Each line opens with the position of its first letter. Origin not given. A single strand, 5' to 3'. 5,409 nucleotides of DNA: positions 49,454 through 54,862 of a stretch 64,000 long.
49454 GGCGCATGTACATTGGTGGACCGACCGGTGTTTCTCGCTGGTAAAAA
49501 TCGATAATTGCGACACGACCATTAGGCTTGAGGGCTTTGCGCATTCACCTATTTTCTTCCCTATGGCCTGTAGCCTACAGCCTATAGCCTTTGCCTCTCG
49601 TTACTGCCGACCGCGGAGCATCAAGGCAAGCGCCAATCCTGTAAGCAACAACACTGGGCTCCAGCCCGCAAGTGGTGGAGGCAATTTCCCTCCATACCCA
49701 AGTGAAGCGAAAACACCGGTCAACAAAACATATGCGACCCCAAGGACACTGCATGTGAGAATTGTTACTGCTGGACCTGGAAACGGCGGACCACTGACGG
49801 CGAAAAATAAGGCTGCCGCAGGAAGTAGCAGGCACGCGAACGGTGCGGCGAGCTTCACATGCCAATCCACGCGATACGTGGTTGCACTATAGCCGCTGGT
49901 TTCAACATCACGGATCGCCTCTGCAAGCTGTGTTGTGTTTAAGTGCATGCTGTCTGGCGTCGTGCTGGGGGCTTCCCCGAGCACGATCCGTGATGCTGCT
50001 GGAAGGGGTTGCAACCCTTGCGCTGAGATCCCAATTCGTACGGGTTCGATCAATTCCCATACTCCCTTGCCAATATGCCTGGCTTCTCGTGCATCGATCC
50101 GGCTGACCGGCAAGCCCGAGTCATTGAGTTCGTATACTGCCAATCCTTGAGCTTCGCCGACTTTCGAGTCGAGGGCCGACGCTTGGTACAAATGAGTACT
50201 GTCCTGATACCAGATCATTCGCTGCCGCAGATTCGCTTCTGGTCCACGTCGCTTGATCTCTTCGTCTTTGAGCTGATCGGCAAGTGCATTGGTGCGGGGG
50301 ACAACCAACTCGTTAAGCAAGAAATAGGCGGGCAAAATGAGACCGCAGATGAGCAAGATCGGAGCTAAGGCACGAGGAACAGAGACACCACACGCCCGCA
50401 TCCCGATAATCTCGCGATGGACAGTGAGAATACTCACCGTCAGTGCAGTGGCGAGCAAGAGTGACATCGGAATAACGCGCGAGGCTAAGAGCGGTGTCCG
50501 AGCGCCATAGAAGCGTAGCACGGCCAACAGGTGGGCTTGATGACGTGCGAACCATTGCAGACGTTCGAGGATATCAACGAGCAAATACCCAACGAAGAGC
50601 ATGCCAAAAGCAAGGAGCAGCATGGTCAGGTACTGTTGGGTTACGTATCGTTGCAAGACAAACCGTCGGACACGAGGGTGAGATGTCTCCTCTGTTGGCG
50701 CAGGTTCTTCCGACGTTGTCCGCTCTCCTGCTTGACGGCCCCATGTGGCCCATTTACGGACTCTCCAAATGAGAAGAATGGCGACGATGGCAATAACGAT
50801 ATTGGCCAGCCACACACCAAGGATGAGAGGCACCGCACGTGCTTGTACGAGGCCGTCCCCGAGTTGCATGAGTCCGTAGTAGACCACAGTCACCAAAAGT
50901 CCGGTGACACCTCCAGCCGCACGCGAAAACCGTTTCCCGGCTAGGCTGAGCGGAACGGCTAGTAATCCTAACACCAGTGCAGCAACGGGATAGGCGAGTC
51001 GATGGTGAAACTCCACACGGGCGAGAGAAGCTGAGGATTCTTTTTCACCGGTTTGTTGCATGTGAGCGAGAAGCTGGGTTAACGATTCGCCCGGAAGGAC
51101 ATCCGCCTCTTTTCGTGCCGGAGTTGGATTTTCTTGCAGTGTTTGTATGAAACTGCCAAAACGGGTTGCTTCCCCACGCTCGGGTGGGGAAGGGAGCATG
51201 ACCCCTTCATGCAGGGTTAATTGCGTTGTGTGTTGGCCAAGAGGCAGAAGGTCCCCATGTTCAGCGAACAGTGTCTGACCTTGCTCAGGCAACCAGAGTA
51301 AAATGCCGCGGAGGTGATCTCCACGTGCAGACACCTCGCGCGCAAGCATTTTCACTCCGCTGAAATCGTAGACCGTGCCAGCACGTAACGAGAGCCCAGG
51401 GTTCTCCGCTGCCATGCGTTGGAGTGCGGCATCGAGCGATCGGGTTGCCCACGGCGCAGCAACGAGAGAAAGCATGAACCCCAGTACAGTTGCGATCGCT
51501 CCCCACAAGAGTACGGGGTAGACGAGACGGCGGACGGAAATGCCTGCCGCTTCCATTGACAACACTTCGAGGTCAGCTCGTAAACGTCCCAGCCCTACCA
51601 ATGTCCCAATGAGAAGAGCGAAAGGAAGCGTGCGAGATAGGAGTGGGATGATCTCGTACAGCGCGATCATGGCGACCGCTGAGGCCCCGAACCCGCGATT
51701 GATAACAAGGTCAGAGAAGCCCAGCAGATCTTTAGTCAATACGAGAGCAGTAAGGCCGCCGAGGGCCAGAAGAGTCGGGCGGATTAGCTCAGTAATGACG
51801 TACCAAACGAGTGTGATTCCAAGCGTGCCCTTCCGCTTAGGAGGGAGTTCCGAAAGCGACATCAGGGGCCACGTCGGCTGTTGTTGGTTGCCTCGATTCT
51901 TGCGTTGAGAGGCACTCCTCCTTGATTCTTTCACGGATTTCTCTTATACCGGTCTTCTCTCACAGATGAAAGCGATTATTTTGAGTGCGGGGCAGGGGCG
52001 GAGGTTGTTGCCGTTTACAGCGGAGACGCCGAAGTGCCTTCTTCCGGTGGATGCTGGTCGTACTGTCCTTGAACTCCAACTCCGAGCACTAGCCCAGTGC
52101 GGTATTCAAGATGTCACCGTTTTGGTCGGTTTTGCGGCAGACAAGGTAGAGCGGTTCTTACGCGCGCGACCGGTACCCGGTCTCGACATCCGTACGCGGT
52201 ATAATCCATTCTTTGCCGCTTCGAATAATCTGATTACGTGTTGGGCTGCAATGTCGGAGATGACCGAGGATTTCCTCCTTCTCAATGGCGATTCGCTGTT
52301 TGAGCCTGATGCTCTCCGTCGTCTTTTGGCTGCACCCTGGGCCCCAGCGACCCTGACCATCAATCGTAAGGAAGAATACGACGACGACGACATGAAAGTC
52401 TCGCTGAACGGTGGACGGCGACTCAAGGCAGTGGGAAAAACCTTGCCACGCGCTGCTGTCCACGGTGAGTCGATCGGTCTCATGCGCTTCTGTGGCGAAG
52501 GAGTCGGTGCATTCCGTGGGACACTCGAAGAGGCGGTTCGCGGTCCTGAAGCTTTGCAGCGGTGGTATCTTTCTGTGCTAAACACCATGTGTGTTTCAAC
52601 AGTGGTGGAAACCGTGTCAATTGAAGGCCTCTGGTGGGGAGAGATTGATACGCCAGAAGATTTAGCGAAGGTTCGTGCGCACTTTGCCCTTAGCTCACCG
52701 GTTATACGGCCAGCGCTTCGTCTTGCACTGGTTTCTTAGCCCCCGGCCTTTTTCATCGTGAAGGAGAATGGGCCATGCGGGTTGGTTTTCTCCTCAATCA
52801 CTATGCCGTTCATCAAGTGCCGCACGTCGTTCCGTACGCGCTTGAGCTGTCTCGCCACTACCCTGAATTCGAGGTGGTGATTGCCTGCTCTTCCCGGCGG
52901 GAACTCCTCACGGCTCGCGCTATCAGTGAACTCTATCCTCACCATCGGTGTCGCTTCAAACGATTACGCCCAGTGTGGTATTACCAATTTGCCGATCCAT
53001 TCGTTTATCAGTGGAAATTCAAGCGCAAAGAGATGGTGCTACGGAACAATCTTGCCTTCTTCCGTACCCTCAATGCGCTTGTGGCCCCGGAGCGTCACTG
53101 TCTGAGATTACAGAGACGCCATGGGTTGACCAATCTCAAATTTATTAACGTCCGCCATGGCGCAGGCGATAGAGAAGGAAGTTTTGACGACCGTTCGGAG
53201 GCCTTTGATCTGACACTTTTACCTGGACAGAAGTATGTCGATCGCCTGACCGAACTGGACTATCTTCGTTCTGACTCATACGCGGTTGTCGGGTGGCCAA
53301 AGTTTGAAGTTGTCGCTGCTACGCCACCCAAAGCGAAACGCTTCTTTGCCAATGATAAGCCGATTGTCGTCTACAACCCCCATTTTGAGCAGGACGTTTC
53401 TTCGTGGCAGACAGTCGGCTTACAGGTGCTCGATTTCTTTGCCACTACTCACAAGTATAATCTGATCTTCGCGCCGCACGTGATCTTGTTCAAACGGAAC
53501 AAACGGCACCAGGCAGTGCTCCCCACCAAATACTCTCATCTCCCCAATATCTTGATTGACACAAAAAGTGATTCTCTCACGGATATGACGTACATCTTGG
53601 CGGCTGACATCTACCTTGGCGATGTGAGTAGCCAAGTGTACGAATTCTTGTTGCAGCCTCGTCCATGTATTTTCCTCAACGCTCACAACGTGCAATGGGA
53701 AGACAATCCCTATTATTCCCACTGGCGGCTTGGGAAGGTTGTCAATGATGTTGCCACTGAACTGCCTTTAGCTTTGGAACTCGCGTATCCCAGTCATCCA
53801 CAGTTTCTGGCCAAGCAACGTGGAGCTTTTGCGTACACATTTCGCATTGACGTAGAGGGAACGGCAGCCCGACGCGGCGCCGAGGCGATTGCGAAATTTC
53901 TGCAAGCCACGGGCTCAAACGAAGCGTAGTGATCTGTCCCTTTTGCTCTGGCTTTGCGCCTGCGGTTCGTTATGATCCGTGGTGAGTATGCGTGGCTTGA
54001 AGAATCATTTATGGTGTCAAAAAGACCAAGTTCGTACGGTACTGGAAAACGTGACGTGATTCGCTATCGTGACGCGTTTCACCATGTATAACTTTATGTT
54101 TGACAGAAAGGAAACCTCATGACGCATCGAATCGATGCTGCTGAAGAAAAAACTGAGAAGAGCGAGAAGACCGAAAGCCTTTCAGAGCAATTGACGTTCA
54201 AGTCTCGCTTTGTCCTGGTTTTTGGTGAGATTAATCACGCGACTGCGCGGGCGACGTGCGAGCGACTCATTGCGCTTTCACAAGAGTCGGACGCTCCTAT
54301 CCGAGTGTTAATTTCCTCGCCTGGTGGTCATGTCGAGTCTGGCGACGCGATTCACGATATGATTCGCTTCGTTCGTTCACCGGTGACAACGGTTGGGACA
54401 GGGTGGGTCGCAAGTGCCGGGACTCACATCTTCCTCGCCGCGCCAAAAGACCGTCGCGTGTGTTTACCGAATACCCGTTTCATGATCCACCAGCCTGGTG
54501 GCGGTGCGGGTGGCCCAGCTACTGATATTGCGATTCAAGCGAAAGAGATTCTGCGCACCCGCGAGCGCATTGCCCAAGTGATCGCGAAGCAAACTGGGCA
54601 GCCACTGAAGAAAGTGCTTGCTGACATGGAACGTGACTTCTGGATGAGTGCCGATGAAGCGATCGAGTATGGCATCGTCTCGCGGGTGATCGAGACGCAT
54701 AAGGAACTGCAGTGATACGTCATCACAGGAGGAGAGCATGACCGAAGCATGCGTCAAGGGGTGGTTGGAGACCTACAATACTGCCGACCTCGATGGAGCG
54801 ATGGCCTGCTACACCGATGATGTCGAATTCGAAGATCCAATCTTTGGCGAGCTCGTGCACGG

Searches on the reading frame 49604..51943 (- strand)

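Call 55: search_protein_families(library=ncbifam, proteins=[window:49604-51943:-], max_evalue=1e-30)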
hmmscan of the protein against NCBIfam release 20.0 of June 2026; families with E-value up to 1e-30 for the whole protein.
window:49604-51943:- (780 aa): 2 families
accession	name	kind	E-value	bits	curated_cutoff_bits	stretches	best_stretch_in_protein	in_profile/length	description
TIGR04408.1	LptG_lptG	equivalog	2.3e-97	325.8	240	2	430-777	2-350/351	LPS export ABC transporter permease LptG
TIGR04407.1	LptF_YjgP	equivalog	2.9e-74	249.9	230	1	48-394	5-347/347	LPS export ABC transporter permease LptF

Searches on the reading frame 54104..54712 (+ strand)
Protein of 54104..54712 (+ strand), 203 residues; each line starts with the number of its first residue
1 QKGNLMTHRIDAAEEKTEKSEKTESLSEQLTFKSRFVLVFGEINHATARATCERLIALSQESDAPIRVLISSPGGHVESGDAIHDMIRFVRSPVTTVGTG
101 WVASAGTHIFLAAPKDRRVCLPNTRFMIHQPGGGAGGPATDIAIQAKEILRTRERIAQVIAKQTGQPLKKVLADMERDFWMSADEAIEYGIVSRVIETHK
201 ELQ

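Call 55: search_protein_families(library=ncbifam, proteins=[window:54104-54712:+], max_evalue=1e-30)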
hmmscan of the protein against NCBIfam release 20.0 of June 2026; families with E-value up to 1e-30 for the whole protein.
window:54104-54712:+ (203 aa): 8 families
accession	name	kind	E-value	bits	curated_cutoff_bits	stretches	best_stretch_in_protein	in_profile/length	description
NF009205.0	PRK12553.1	subfamily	1.1e-74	250.6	228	1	6-202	10-208/211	ATP-dependent Clp protease proteolytic subunit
NF011089.0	PRK14512.1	equivalog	6e-59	199.2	251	1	9-202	3-197/200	ATP-dependent Clp protease proteolytic subunit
NF001368.0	PRK00277.1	subfamily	3.2e-54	183.9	249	1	8-201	7-200/203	ATP-dependent Clp protease proteolytic subunit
TIGR00493.1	clpP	equivalog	1.8e-45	155.1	308.6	1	15-197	9-191/192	ATP-dependent Clp endopeptidase proteolytic subunit ClpP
NF011090.0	PRK14513.1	equivalog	3.7e-41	141.2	347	1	15-201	9-195/201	ATP-dependent Clp protease proteolytic subunit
NF009203.0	PRK12551.1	equivalog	3.8e-38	131.2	359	1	20-198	12-190/196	ATP-dependent Clp protease proteolytic subunit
NF011091.0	PRK14514.1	equivalog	1.8e-37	129.1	361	1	34-198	54-219/221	ATP-dependent Clp endopeptidase proteolytic subunit ClpP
NF009204.0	PRK12552.1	equivalog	6.5e-31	107.5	263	1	59-202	66-218/225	ATP-dependent Clp protease proteolytic subunit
